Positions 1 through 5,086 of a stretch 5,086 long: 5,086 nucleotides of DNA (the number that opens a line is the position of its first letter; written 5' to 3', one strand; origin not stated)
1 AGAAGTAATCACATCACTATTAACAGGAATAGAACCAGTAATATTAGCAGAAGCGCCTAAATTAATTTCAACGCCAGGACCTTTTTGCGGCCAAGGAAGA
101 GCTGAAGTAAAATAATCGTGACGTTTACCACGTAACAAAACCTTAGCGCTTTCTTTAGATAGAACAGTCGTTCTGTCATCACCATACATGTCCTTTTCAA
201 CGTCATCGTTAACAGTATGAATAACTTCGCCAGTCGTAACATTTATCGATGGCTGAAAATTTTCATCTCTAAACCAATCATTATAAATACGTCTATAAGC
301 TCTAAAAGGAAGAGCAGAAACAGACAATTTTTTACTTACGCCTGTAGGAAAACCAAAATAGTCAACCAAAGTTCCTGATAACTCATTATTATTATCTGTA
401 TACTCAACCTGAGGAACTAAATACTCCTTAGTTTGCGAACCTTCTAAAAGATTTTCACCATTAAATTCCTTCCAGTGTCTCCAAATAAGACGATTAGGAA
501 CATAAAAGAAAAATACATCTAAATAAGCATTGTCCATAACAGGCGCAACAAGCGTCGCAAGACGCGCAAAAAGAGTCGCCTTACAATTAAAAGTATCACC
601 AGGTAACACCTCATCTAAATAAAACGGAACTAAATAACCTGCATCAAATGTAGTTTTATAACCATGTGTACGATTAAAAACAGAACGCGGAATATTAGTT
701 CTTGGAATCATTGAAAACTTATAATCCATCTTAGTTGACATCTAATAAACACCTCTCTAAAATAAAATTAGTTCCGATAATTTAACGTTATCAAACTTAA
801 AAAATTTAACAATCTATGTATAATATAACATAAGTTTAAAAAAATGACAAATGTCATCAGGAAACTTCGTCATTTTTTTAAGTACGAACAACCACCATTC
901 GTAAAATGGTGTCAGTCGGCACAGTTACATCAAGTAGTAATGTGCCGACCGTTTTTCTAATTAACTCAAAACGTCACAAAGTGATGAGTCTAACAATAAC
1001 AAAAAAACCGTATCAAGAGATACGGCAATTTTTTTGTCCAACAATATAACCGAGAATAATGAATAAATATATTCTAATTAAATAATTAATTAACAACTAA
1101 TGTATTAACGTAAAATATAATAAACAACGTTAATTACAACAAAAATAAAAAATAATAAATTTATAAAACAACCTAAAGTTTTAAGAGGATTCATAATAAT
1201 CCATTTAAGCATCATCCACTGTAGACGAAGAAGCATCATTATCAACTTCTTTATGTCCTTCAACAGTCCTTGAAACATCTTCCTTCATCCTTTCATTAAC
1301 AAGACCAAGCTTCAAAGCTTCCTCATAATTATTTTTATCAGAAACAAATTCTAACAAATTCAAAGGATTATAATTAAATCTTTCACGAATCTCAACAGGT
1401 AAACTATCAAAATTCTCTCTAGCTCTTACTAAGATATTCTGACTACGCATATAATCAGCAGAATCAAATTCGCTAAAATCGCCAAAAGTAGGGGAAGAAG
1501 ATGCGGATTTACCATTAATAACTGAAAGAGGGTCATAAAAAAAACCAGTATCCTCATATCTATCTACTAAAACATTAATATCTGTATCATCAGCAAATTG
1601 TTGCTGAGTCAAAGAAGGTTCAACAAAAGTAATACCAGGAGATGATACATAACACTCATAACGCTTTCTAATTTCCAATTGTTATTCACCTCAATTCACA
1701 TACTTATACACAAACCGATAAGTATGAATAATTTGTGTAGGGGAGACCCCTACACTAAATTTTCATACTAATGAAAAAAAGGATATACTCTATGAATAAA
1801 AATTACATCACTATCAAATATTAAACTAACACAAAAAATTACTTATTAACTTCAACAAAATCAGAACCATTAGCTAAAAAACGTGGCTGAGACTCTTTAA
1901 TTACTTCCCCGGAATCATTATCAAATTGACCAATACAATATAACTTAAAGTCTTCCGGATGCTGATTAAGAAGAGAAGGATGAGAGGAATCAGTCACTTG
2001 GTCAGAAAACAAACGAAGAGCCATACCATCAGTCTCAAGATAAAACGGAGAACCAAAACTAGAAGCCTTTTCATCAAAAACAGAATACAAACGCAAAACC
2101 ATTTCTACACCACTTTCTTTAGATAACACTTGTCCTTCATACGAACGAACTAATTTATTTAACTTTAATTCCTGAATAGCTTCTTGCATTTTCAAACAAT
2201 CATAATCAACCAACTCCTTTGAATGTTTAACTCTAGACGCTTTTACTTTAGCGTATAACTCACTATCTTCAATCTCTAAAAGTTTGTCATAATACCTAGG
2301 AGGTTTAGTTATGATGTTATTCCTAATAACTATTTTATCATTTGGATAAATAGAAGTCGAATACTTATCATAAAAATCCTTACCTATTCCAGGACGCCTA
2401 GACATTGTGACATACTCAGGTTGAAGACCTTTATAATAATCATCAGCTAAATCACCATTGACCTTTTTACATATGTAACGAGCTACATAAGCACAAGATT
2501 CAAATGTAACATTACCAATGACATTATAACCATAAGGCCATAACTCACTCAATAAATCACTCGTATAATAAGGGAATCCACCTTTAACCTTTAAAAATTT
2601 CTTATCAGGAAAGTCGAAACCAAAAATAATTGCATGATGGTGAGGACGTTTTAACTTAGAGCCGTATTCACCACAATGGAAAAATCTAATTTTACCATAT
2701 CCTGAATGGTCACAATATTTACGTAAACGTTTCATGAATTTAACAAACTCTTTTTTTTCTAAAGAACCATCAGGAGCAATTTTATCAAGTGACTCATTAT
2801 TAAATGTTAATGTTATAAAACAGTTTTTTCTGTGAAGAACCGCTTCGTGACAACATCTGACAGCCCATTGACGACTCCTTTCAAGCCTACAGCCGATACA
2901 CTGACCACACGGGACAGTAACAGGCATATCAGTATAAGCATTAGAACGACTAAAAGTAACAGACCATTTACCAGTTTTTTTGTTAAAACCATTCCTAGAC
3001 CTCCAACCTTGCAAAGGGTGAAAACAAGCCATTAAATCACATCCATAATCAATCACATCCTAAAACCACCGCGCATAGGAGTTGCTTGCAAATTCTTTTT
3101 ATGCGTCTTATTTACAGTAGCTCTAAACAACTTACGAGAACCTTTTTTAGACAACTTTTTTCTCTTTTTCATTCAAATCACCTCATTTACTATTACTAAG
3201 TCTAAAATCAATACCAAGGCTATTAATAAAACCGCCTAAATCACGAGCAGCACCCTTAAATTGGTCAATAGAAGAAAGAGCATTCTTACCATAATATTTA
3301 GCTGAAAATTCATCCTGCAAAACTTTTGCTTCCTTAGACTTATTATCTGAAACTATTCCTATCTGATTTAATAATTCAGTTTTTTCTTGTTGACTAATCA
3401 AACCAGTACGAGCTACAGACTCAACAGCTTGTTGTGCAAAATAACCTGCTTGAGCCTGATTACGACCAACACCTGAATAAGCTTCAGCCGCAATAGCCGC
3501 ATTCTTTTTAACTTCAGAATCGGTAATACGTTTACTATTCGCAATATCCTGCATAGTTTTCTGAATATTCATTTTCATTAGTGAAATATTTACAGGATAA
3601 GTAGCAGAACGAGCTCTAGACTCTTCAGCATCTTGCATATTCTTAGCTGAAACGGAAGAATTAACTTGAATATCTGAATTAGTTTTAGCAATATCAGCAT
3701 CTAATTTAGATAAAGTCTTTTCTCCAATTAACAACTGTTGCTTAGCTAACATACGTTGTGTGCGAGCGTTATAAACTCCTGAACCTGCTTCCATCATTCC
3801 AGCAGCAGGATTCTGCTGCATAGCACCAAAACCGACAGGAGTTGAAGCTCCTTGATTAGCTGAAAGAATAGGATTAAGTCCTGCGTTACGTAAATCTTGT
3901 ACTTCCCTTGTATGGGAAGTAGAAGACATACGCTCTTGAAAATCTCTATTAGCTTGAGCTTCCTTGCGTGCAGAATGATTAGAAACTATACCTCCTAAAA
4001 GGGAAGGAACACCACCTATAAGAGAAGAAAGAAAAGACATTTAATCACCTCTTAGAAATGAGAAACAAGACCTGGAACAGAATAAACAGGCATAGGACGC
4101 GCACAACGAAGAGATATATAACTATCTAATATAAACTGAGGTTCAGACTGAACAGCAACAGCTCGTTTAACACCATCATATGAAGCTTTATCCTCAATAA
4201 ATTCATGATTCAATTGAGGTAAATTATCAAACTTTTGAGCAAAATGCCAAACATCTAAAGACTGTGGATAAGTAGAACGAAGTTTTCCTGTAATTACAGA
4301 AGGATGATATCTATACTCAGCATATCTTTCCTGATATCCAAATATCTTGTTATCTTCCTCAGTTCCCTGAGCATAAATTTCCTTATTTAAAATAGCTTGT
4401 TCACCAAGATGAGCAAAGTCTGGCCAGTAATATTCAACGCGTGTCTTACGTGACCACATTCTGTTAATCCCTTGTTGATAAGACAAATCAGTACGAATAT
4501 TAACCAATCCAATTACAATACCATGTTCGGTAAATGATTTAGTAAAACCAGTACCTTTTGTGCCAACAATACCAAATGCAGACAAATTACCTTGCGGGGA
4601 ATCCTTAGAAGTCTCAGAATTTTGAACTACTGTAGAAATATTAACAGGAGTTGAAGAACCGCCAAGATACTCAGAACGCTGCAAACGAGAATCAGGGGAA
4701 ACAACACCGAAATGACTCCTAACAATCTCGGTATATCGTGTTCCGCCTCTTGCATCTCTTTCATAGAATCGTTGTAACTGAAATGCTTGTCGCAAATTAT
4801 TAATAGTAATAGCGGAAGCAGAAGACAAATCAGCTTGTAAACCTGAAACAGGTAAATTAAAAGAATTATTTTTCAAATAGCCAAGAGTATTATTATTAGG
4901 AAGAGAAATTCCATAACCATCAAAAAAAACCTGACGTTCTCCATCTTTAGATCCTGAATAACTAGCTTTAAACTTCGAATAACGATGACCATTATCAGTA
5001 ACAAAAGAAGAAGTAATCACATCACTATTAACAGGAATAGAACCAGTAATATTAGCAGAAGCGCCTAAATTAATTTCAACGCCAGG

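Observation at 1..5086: Complete 5008-nt circular gokushovirus-like genome, permuted so that the capsid gene is split by the window edge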

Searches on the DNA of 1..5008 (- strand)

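Call 6: search_dna_similar(query=window:1-5008:-, collection=phages, mode=distant, max_rows=25)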
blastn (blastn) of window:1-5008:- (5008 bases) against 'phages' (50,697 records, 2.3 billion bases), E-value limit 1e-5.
Records with a match: 1131; places in all: 1134; records where one place covers at least 80% of the query: 2.
Best place of each record, by identity: 95-99% 1; 90-95% 1; 80-90% 33; 60-80% 1096.
By first word of the organism name: Microviridae 348; bajarodmic 245; Dulem 181; Gokushovirus 52; Blackfly 46; Gokushovirinae 34; robinz 34; Dipodfec 28; Capybara 25; Microvirus 20; and 22 more.
By host as written in the record: - 417; Ciona robusta 115; Peromyscus fraterculus 109; Varecia variegata 79; Austrosimulium ungulatum 46; Petroica australis 34; Homo sapiens 33; Propithecus coquereli 29; and 42 more.
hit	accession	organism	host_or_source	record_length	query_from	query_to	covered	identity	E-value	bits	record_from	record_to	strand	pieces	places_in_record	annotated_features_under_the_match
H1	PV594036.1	Microviridae sp.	Homo sapiens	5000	1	5008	99%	94.0%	0e+0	7617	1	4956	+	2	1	major capsid protein | replication-associated protein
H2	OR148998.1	Microvirus D_HF4_298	Homo sapiens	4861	138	4987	84%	70.0%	0e+0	1846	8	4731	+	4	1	major capsid protein | replication initiator protein | DNA pilot protein | internal scaffolding protein | hypothetical protein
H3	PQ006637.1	bajarodmic virus 480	Peromyscus fraterculus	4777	175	4941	32%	71.0%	8e-99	766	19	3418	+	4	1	major capsid protein | replication initiator protein | DNA pilot protein | DNA binding protein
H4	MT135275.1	Gokushovirinae sp.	porcine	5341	177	4988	31%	69.8%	3e-73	664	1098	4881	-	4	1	VP1 | DNA pilot protein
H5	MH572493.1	Microviridae sp.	Ciona robusta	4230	175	4553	31%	68.8%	9e-86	578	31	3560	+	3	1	major capsid protein | DNA pilot protein | replication initiator protein | internal scaffolding protein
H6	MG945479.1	Microviridae sp.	pig feces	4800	169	4942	29%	70.8%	2e-76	694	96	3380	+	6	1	similar to VP1 | similar to VP4 | similar to VP5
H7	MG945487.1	Microviridae sp.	pig feces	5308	177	4755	30%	69.7%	6e-88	597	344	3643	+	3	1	similar to VP1 | similar to VP4 | similar to VP3 | similar to VP5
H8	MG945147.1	Microviridae sp.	pig feces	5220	177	4755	30%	69.3%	6e-82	573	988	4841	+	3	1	similar to VP1 | similar to VP2 | similar to VP4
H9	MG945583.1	Microviridae sp.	dog feces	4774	178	4942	29%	69.8%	3e-67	644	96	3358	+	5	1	similar to VP1 | similar to VP4 | similar to VP3 | similar to VP5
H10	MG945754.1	Microviridae sp.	pig feces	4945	175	4941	30%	67.5%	4e-77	480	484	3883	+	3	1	similar to VP1 | similar to VP3 | similar to VP4-1 | similar to VP5 | similar to VP4-2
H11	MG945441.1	Microviridae sp.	pig feces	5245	177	4756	29%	69.3%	7e-81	578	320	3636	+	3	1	similar to VP1 | similar to VP4 | similar to VP3 | similar to VP5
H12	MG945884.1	Microviridae sp.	pig feces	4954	177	4755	29%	68.9%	4e-78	551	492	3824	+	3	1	similar to VP1 | similar to VP4 | similar to VP3 | similar to VP5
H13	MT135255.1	Gokushovirinae sp.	porcine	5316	177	4755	29%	68.5%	2e-82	530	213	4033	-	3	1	VP1 | DNA pilot protein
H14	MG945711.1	Microviridae sp.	dog feces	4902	175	4997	29%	68.0%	2e-55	498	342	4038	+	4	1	similar to VP1 | similar to VP4 | similar to VP3 | similar to VP5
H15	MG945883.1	Microviridae sp.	cattle genital tract secretion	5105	189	4505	28%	67.1%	7e-30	408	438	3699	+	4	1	similar to VP1 | similar to VP2 | similar to VP4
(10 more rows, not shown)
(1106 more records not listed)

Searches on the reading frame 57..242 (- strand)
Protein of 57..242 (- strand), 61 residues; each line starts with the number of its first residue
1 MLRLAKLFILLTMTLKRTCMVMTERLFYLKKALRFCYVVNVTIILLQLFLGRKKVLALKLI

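Call 74: search_protein_families(library=pfam, max_evalue=0.01, proteins=[window:57-242:-])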
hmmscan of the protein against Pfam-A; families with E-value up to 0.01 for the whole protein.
window:57-242:- (61 aa): 0 families

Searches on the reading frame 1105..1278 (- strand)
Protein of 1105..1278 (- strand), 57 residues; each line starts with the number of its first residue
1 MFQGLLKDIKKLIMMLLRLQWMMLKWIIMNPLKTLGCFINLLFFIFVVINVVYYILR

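Call 59: search_protein_families(library=phrogs, max_evalue=1, proteins=[window:1108-1278:-])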
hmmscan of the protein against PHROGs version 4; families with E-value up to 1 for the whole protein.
seq(57 aa): 1 family
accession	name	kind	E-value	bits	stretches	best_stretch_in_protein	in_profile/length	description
phrog_30683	-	unknown function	0.071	13.6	1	3-39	143-179/275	-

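Call 74: search_protein_families(library=pfam, max_evalue=0.01, proteins=[window:1105-1278:-])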
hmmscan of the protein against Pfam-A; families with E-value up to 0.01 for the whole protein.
window:1105-1278:- (57 aa): 0 families

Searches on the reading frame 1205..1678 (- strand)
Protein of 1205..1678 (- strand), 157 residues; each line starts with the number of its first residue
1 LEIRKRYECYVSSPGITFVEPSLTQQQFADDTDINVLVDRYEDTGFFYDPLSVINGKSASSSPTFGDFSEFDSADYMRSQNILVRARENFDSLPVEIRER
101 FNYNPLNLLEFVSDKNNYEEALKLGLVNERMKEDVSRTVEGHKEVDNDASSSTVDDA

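Call 4: search_protein_families(library=pfam, max_evalue=0.01, proteins=[window:1205-1678:-])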
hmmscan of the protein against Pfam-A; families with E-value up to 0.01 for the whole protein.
window:1205-1678:- (157 aa): 1 family
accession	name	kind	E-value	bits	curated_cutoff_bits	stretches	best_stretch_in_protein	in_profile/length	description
PF09675.16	Chlamy_scaf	-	1.2e-29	103.5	25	1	16-139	11-126/134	Chlamydia-phage Chp2 scaffold (Chlamy_scaf)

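Call 5: search_protein_families(library=phrogs, max_evalue=0.01, proteins=[window:1205-1678:-])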
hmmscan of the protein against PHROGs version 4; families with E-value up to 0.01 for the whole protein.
window:1205-1678:- (157 aa): 2 families
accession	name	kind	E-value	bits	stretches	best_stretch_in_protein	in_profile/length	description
phrog_1642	-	head and packaging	8.9e-33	114.4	1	1-146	4-137/152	virion structural protein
phrog_24439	-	head and packaging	8.5e-06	26.9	1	80-142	20-79/82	virion structural protein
